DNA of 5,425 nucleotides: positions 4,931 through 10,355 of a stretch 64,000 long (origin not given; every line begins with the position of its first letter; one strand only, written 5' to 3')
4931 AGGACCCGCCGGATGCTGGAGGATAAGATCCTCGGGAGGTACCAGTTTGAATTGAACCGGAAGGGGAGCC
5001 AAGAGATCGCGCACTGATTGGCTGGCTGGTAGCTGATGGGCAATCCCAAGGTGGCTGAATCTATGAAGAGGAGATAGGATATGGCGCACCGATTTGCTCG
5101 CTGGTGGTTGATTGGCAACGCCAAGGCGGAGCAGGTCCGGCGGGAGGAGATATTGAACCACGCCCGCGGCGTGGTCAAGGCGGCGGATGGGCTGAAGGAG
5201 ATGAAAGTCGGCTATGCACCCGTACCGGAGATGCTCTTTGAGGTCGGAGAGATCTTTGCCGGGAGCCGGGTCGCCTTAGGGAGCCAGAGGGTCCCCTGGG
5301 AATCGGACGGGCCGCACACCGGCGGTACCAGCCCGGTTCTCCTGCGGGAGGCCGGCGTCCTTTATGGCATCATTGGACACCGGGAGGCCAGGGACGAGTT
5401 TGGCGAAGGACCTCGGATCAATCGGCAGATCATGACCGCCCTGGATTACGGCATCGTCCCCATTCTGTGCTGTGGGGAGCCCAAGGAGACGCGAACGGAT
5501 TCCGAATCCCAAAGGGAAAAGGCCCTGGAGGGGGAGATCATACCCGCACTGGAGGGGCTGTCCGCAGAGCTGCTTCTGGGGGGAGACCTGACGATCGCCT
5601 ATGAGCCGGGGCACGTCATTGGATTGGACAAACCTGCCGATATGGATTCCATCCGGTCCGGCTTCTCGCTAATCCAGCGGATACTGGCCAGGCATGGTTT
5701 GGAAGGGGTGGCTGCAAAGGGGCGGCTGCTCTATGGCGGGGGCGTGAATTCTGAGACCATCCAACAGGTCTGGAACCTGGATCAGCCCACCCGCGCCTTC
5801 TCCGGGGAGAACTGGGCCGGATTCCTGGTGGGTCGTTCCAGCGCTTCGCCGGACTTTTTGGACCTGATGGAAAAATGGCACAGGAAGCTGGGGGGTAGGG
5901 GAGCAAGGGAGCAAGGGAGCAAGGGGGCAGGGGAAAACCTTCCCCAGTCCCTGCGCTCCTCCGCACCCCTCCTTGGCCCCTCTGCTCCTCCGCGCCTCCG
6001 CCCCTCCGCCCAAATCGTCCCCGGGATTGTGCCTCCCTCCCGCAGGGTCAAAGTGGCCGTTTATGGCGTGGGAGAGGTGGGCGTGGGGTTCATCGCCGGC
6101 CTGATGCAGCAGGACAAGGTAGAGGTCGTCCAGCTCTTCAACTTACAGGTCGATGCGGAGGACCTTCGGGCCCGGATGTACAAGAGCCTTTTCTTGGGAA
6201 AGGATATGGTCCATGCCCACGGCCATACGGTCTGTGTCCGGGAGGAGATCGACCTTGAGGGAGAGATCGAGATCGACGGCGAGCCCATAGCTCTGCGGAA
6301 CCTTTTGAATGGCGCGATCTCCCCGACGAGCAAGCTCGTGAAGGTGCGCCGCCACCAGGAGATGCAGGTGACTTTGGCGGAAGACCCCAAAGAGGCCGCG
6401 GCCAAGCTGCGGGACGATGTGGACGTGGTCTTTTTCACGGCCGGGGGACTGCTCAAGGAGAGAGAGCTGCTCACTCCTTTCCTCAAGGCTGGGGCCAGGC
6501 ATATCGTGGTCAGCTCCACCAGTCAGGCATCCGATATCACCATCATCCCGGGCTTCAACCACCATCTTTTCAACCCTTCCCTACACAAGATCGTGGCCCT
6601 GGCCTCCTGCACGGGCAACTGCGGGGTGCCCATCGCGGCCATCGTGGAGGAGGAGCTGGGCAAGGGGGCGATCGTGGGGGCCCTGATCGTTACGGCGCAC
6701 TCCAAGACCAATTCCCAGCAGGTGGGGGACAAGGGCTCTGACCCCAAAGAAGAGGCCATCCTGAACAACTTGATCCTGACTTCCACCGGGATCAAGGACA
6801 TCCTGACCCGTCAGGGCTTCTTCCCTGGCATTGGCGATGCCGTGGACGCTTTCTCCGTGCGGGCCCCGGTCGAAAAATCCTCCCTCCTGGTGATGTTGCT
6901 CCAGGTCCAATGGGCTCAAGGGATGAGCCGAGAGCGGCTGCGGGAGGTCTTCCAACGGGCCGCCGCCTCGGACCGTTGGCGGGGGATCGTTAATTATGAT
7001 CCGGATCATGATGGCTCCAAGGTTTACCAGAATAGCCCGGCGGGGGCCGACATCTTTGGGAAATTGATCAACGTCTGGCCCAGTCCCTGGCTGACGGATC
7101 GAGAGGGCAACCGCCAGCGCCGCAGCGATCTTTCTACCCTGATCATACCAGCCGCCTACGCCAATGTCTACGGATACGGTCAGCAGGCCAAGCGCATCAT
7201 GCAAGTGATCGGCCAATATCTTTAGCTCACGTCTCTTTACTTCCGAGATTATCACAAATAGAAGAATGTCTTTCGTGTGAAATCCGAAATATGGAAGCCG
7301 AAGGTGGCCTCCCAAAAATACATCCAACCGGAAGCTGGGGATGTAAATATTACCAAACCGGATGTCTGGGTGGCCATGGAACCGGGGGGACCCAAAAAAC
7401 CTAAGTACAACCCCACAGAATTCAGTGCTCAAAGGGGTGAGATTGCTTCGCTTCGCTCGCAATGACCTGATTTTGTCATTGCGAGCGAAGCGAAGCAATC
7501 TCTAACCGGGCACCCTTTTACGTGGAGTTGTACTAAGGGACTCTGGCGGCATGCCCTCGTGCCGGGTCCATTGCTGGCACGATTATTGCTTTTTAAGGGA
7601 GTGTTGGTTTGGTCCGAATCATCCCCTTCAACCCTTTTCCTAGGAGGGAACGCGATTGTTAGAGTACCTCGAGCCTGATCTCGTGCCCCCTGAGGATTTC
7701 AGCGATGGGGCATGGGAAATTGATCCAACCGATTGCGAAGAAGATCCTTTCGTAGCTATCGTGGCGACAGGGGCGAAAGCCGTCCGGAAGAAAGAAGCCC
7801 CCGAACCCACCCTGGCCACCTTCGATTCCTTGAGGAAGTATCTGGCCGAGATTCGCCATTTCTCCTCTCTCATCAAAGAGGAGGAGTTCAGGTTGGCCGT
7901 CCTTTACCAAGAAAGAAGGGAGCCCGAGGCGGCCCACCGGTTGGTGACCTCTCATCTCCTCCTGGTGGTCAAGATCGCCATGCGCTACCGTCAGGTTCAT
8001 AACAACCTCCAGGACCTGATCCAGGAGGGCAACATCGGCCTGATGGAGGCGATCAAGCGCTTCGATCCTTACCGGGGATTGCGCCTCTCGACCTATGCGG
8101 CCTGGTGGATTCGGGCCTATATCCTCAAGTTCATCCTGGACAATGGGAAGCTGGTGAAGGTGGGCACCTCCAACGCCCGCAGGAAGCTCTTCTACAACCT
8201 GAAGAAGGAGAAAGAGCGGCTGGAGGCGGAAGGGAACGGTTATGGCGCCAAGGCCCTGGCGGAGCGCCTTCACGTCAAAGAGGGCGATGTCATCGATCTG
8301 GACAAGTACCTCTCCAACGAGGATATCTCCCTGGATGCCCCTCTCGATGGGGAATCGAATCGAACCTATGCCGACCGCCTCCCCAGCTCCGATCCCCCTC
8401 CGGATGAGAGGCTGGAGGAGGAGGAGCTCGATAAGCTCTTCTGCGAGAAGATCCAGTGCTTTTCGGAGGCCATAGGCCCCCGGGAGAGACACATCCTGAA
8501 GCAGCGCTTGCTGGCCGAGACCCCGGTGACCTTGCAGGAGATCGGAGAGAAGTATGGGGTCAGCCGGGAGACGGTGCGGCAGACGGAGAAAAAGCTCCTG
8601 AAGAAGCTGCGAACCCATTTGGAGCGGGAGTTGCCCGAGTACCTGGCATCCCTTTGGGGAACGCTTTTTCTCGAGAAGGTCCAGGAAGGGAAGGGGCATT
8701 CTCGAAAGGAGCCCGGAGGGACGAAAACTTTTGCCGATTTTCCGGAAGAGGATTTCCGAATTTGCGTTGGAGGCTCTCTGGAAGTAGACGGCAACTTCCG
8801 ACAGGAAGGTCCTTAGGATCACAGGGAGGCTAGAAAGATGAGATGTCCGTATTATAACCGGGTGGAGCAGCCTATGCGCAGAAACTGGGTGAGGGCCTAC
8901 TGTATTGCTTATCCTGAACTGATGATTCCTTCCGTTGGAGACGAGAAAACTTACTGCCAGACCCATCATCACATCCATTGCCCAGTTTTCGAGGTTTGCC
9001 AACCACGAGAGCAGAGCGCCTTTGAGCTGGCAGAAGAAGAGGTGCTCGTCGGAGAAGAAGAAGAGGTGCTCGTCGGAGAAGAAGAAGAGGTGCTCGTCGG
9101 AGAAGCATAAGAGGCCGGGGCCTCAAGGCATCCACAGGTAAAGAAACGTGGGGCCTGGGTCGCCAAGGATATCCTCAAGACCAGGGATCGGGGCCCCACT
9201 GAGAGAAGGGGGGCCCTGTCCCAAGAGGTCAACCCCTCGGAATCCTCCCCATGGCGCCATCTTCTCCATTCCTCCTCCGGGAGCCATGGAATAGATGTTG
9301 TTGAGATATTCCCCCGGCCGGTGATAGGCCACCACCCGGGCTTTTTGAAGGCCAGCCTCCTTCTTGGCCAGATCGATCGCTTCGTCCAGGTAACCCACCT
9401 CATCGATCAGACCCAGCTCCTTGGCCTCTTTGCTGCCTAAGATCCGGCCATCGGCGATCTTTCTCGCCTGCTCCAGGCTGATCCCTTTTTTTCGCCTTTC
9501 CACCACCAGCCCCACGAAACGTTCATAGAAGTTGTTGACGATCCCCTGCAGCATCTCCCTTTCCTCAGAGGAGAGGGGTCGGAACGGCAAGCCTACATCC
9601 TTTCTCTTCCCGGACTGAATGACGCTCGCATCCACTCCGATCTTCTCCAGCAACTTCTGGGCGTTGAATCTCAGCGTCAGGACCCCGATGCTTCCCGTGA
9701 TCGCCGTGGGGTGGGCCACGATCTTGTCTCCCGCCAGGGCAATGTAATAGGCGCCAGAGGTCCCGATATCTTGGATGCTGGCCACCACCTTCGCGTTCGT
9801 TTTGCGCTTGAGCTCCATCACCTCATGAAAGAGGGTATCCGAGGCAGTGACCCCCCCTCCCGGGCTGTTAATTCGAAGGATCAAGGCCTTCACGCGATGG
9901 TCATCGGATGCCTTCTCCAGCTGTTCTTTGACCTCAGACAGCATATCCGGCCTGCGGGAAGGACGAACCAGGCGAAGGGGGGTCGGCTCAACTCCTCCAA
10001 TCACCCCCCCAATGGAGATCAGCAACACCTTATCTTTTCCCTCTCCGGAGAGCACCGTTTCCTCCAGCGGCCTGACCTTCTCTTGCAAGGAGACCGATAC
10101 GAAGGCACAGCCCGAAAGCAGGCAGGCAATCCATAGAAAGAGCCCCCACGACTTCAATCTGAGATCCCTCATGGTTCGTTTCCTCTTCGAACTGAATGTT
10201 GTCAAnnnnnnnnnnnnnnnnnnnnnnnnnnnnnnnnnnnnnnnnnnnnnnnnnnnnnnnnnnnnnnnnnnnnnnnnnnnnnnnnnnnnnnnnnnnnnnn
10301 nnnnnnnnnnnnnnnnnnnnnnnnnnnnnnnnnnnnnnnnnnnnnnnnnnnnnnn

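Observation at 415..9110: Two paralogous four-cysteine mini-proteins, each the last gene of a sigma54-driven unit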

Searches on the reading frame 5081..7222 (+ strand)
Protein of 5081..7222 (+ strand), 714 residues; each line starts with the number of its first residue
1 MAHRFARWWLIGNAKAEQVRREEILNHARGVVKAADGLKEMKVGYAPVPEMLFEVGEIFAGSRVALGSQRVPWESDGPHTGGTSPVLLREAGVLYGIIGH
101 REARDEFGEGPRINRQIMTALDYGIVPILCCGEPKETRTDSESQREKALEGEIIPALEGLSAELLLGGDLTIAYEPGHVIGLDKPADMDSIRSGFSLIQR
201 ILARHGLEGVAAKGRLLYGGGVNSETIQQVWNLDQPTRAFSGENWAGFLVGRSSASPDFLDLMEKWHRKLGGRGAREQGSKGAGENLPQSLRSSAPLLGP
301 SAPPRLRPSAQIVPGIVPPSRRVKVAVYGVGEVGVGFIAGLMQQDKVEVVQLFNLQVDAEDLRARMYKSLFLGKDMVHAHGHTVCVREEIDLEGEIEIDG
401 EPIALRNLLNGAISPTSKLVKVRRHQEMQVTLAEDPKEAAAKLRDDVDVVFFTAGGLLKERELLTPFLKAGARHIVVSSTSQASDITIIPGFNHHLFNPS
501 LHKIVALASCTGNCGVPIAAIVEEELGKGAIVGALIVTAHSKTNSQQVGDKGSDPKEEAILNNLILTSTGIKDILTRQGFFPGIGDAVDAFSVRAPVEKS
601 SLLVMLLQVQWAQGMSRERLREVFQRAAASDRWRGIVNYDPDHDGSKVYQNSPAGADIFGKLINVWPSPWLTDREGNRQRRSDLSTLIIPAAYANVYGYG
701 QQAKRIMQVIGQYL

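Call 8: search_protein_families(library=pfam, proteins=[window:5081-7222:+], max_evalue=1)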
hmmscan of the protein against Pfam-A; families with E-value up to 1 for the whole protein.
window:5081-7222:+ (714 aa): 3 families
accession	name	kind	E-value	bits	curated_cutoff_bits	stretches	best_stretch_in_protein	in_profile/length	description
PF00121.24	TIM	-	5.8e-37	127.9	20.1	1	10-264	3-243/245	Triosephosphate isomerase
PF02800.25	Gp_dh_C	-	1.2e-07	31.9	24.4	1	517-653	3-134/158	Glyceraldehyde 3-phosphate dehydrogenase, C-terminal domain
PF00044.30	Gp_dh_N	-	0.13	13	31.7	1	323-403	1-70/101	Glyceraldehyde 3-phosphate dehydrogenase, NAD binding domain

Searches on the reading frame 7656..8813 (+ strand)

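Call 7: search_protein_families(library=ncbifam, proteins=[window:7656-8813:+], max_evalue=1)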
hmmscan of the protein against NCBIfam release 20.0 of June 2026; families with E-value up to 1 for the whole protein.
window:7656-8813:+ (386 aa): 55 families (the best 25 are shown)
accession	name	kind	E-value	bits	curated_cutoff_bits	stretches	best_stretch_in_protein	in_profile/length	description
TIGR02392.1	rpoH_proteo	equivalog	7.2e-80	268.5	323.1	1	58-323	2-269/270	RNA polymerase sigma factor RpoH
NF005143.0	PRK06596.1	subfamily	3.5e-79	266.2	241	1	50-324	7-283/285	RNA polymerase factor sigma-32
NF005693.0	PRK07500.1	equivalog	4.3e-62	209.9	315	1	72-328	21-283/289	RNA polymerase factor sigma-32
NF004207.0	PRK05657.1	equivalog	2.4e-45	155.3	394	1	50-324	49-319/329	RNA polymerase sigma factor RpoS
TIGR02394.1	rpoS_proteo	equivalog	2.4e-45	155.2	378.7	1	55-325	11-277/285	RNA polymerase sigma factor RpoS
NF041931.2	MzaA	equivalog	1.3e-43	149.8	800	1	69-323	455-706/726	MZA anti-phage system associated sigma-70 family RNA polymerase sigma factor MzaA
TIGR02997.1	Sig70-cyanoRpoD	subfamily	9.4e-41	140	384.5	1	91-319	74-298/298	RNA polymerase sigma factor, RpoD/SigA family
TIGR02393.1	RpoD_Cterm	equivalog_domain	1.1e-39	136.5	354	1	92-325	1-232/238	RNA polymerase sigma factor RpoD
NF006666.0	PRK09210.1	equivalog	3.6e-38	131.8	572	1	53-320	95-358/370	RNA polymerase sigma factor RpoD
NF004208.0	PRK05658.1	equivalog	1.6e-35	123.2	555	1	82-320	383-618/631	RNA polymerase sigma factor RpoD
TIGR02937.1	sigma70-ECF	superfamily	4.6e-35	120.7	42.9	1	91-322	1-165/165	sigma-70 family RNA polymerase sigma factor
NF005643.0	PRK07406.1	equivalog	5.8e-32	111.2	500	1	91-324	160-388/397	RNA polymerase sigma factor RpoD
NF005920.0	PRK07921.1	subfamily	9.8e-32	110.2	464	1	80-320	81-316/328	RNA polymerase sigma factor SigB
NF005642.0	PRK07405.1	subfamily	6.4e-30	104.4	524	1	89-332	79-318/318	RNA polymerase sigma factor SigD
NF004562.0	PRK05901.1-4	equivalog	7.1e-30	104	779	1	89-323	314-545/571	RNA polymerase sigma factor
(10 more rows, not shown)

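Call 8: search_protein_families(library=pfam, proteins=[window:7656-8813:+], max_evalue=1)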
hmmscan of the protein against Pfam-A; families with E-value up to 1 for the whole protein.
window:7656-8813:+ (386 aa): 13 families
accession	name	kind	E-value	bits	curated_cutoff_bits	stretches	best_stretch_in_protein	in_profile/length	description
PF04542.20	Sigma70_r2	-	2.4e-17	62.9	24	1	96-164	1-69/71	Sigma-70 region 2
PF04545.22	Sigma70_r4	-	1.1e-13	50.9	24.1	1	275-319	7-49/50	Sigma-70, region 4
PF08279.18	HTH_11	-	8.6e-07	29.2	25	1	276-315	1-40/55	HTH domain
PF00140.25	Sigma70_r1_2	-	0.00045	20.6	22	1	57-86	1-30/34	Sigma-70 factor, region 1.2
PF00392.27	GntR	-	0.00048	20.2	27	1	278-310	11-44/64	Bacterial regulatory proteins, gntR family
PF00196.25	GerE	-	0.0023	18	23.5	1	275-325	5-52/57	Bacterial regulatory proteins, luxR family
PF13384.12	HTH_23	-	0.028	14.7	24.6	1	291-310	18-37/50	Homeodomain-like domain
PF13404.12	HTH_AsnC-type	-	0.034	14.4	27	1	288-314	15-41/42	AsnC-type helix-turn-helix domain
PF08220.18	HTH_DeoR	-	0.039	14.1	21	1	281-309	5-33/57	DeoR-like helix-turn-helix domain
PF13518.12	HTH_28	-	0.11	13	25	1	292-313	14-35/52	Helix-turn-helix domain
PF25213.1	HVO_A0261_N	-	0.15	12.4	35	1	284-343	18-75/86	HVO_A0261 N-terminal domain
PF12116.14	SpoIIID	-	0.17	12.5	27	1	279-327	8-56/82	Stage III sporulation protein D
PF21476.4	PF0610-like_N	-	0.21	12.3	33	0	284-307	8-31/50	PF0610-like, N-terminal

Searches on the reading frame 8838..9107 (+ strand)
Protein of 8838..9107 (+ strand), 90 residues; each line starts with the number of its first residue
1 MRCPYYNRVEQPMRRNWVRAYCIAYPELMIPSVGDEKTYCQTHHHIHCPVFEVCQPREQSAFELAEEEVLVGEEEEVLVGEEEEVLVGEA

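Call 7: search_protein_families(library=ncbifam, proteins=[window:8838-9107:+], max_evalue=1)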
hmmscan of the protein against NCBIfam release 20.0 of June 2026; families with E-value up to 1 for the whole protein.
window:8838-9107:+ (90 aa): 1 family
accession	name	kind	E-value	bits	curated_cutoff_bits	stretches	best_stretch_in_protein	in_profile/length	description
NF041886.1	Rmf_CrpP_fam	subfamily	0.14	11.8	28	1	2-21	18-35/39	Rmf/CrpP family protein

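Call 8: search_protein_families(library=pfam, proteins=[window:8838-9107:+], max_evalue=1)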
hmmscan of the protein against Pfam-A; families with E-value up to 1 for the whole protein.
window:8838-9107:+ (90 aa): 0 families

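Call 105: search_protein_families(library=phrogs, proteins=[window:8838-9107:+], max_evalue=0.01)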
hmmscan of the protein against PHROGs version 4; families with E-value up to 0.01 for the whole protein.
window:8838-9107:+ (90 aa): 0 families

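Call 106: search_protein_families(library=padloc, proteins=[window:8838-9107:+], max_evalue=0.01)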
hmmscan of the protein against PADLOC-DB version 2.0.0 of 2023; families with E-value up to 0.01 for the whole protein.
window:8838-9107:+ (90 aa): 0 families

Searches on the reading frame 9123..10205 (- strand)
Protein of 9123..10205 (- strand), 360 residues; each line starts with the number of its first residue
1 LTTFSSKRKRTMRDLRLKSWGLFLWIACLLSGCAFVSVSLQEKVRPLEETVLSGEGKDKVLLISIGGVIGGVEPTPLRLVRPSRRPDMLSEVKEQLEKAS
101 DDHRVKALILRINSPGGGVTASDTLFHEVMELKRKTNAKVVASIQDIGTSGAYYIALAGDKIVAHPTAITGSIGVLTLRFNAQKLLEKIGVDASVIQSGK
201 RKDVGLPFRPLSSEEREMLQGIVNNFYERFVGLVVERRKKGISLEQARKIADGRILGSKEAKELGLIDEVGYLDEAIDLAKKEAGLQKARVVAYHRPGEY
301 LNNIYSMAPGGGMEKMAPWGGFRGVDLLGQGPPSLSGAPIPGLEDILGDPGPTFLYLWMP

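Call 8: search_protein_families(library=pfam, proteins=[window:9123-10205:-], max_evalue=1)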
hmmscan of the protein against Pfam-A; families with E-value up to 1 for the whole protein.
window:9123-10205:- (360 aa): 4 families
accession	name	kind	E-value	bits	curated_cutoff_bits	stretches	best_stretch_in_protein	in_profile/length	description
PF01343.23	Peptidase_S49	-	1.5e-42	145.6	24.9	1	134-286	3-153/154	Peptidase family S49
PF25145.1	NfeD1b_N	-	2.5e-08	34.2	40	1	95-179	22-101/189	NfeD1b, N-terminal domain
PF00574.28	CLP_protease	-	1.7e-05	25.2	20.2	1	89-161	30-98/182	Clp protease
PF01972.22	SDH_protease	-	0.0015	18.1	31.3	1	108-187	94-169/286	ClpP-like SDH-type serine proteinase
